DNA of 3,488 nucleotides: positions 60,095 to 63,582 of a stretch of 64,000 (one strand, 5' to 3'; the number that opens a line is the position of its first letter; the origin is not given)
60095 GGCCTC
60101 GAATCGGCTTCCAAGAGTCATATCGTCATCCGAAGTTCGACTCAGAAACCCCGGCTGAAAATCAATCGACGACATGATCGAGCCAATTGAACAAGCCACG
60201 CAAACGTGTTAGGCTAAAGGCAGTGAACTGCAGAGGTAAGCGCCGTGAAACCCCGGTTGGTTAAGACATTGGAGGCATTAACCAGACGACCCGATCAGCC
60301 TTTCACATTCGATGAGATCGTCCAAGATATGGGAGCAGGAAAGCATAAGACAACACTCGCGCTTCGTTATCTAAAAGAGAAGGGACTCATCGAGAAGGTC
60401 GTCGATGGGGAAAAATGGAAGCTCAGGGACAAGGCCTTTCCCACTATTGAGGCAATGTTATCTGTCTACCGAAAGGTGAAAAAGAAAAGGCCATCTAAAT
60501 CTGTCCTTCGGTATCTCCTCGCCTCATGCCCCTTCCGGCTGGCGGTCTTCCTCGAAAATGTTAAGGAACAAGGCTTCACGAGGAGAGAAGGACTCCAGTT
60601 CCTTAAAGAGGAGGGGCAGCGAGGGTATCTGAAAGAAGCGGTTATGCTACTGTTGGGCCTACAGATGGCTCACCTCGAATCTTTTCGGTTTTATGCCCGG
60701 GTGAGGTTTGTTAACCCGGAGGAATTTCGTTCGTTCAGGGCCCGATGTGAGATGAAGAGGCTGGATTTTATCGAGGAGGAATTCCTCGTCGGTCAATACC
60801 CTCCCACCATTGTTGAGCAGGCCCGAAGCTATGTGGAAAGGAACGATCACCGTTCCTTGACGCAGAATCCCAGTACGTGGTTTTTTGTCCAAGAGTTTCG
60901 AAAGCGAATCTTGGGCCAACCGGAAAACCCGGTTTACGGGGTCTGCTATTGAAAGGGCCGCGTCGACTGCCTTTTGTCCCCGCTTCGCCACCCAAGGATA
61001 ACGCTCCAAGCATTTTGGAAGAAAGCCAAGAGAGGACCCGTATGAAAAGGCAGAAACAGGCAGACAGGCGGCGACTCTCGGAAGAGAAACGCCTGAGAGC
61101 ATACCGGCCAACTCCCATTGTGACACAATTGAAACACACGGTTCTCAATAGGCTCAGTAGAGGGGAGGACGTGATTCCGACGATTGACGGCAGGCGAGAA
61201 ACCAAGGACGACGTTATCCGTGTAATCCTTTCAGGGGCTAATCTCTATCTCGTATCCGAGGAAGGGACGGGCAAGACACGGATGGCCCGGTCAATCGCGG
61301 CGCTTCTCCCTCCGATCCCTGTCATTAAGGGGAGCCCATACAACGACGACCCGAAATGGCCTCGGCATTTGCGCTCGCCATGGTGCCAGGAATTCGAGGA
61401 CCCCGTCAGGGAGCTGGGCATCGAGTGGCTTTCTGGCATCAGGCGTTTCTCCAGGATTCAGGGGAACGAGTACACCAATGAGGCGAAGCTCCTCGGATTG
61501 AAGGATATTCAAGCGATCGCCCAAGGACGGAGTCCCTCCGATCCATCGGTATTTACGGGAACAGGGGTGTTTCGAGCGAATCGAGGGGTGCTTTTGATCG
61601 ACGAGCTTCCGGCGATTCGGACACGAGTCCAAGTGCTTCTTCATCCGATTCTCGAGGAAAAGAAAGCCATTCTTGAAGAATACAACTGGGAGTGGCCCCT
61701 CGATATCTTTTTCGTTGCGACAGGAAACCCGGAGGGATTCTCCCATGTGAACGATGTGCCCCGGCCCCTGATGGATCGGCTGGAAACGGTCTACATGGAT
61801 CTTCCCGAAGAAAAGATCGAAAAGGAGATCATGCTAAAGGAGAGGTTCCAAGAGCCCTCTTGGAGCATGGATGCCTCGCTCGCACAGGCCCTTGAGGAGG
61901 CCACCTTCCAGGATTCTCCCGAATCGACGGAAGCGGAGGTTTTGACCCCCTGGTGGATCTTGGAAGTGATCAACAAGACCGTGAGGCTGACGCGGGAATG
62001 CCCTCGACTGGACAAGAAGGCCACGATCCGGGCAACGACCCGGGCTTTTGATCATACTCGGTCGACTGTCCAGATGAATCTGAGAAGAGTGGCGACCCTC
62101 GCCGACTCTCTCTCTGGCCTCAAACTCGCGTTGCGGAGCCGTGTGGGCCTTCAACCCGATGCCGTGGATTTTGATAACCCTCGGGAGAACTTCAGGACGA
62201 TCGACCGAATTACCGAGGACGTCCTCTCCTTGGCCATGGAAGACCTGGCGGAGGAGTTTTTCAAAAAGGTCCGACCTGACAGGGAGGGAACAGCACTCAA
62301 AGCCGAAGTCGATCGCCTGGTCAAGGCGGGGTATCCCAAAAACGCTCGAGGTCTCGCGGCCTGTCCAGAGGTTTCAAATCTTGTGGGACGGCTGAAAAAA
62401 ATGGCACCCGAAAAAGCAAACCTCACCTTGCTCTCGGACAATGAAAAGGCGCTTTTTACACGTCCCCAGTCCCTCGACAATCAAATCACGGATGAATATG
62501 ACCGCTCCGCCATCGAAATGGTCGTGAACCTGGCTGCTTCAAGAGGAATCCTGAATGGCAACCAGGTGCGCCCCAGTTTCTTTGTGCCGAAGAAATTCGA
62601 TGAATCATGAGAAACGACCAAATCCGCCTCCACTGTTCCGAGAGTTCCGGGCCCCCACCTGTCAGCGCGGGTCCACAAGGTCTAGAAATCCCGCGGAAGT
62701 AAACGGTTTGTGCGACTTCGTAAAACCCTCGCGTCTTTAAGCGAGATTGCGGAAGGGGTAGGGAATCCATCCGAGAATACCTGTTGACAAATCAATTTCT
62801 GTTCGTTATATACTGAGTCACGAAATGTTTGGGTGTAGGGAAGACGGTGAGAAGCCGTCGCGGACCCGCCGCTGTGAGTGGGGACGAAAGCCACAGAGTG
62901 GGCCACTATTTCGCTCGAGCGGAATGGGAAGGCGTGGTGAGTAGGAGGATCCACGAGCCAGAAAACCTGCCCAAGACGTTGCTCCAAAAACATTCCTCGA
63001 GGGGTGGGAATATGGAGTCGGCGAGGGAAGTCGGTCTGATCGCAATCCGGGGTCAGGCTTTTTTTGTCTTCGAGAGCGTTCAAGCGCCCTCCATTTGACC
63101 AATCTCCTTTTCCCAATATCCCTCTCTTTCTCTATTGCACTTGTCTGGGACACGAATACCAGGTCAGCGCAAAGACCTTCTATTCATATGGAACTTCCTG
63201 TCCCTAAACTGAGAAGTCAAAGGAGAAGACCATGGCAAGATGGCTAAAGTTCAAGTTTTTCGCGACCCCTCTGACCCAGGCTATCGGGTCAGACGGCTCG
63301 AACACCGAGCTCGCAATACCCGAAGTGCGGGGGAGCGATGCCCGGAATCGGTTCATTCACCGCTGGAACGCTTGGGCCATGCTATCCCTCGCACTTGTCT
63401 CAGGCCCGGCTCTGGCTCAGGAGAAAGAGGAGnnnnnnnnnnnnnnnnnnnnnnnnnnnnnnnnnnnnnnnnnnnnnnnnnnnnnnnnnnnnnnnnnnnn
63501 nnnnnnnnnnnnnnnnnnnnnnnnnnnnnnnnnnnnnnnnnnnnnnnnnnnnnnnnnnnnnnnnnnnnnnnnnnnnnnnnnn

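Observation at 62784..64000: Promoter, cobalamin riboswitch and BtuB-like TonB-dependent receptor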

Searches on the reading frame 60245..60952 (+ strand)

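Call 9: search_protein_families(library=pfam, proteins=[window:60245-60952:+])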
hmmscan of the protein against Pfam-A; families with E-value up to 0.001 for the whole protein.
window:60245-60952:+ (235 aa): 0 families

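Call 19: search_protein_families(library=ncbifam, proteins=[window:60245-60952:+], max_evalue=0.00001)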
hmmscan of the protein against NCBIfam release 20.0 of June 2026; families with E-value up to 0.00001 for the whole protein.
window:60245-60952:+ (235 aa): 0 families

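Call 52: search_protein_families(library=pfam, proteins=[window:60245-60952:+], max_evalue=1)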
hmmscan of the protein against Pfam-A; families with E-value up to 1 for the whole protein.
window:60245-60952:+ (235 aa): 3 families
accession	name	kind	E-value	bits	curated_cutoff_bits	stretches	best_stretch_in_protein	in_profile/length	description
PF12802.13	MarR_2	-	0.0095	16.5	27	1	8-55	10-56/61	MarR family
PF01726.22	LexA_DNA_bind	-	0.042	14.1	23.7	0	173-194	12-33/65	LexA DNA binding domain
PF24034.1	DUF7343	-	0.095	13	27.6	1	24-56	23-55/62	Domain of unknown function (DUF7343)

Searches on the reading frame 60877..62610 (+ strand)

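Call 9: search_protein_families(library=pfam, proteins=[window:60877-62610:+])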
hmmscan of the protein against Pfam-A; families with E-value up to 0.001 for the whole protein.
window:60877-62610:+ (577 aa): 2 families
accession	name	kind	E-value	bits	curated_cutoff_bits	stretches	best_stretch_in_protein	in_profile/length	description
PF07728.20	AAA_5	-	2.5e-09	37.7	22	1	191-302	28-139/139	AAA domain (dynein-related subfamily)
PF01078.27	Mg_chelatase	-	1.9e-07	31.1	20.3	0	231-292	102-165/207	Magnesium chelatase, subunit ChlI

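Call 19: search_protein_families(library=ncbifam, proteins=[window:60877-62610:+], max_evalue=0.00001)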
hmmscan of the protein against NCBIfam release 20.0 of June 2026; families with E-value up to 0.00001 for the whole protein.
window:60877-62610:+ (577 aa): 3 families
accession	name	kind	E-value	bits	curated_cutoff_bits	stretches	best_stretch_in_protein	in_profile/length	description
TIGR02442.1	Cob-chelat-sub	hypoth_equivalog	1.4e-08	33.6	779.45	1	128-247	33-139/641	putative cobaltochelatase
TIGR02031.1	BchD-ChlD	equivalog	5.9e-08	31.9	499.55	1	123-327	19-185/608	magnesium chelatase ATPase subunit D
TIGR02030.1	BchI-ChlI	equivalog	6.1e-08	32.2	466.95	1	124-286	29-184/337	magnesium chelatase ATPase subunit I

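Call 52: search_protein_families(library=pfam, proteins=[window:60877-62610:+], max_evalue=1)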
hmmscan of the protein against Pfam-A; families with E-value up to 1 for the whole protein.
window:60877-62610:+ (577 aa): 8 families
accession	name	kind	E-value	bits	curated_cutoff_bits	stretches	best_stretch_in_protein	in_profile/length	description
PF07728.20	AAA_5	-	2.5e-09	37.7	22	1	191-302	28-139/139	AAA domain (dynein-related subfamily)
PF01078.27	Mg_chelatase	-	1.9e-07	31.1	20.3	2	231-292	102-165/207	Magnesium chelatase, subunit ChlI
PF00158.32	Sigma54_activat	-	0.0049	17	20.2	0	230-264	87-122/168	Sigma-54 interaction domain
PF00004.35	AAA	-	0.0059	17.5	21.2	1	124-303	2-124/131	ATPase family associated with various cellular activities (AAA)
PF13401.12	AAA_22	-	0.0077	17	27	1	122-247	7-96/130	AAA domain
PF00493.29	MCM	-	0.011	15.3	23.3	1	225-263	111-149/224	MCM P-loop domain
PF07726.17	AAA_3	-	0.022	15.1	27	1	237-302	64-129/131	ATPase family associated with various cellular activities (AAA)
PF07724.20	AAA_2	-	0.1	13.1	27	1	122-265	5-105/166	AAA domain (Cdc48 subfamily)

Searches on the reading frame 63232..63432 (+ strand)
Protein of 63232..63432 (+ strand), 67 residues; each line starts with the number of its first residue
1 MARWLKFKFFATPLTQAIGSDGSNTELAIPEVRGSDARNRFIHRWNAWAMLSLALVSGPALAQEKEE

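Call 36: search_protein_families(library=pfam, proteins=[window:63232-63432:+], max_evalue=10)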
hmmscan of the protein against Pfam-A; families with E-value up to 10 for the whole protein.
seq(67 aa): 0 families
